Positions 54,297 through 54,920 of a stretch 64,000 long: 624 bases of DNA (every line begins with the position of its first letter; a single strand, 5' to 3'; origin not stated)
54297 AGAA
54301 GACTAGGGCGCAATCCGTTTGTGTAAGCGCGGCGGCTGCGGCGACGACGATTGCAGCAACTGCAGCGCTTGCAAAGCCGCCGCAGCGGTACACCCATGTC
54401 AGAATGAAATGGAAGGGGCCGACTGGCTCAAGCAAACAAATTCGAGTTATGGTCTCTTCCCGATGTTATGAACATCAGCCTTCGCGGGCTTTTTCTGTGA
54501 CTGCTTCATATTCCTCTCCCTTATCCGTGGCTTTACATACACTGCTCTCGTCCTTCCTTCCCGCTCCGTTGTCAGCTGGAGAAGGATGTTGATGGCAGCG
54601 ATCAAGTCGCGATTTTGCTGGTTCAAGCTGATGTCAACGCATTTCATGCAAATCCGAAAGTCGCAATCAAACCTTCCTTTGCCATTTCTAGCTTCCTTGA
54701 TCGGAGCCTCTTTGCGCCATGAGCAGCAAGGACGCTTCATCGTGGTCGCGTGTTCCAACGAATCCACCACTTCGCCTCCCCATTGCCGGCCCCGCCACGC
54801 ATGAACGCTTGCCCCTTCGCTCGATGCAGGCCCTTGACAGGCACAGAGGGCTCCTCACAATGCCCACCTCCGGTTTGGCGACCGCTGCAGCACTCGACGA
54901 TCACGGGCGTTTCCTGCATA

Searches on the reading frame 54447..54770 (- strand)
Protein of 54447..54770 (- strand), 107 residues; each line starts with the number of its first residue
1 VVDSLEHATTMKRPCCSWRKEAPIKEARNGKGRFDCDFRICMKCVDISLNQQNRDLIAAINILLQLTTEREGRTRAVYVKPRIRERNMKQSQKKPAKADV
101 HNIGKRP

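Call 11: search_protein_families(library=pfam, max_evalue=1, proteins=[window:54447-54770:-])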
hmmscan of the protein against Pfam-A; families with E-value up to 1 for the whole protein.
window:54447-54770:- (107 aa): 1 family
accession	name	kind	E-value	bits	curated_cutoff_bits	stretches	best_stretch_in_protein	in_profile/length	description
PF07282.18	Cas12f1-like_TNB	-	0.11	13.1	26.3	1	8-62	26-60/60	Cas12f1-like, TNB domain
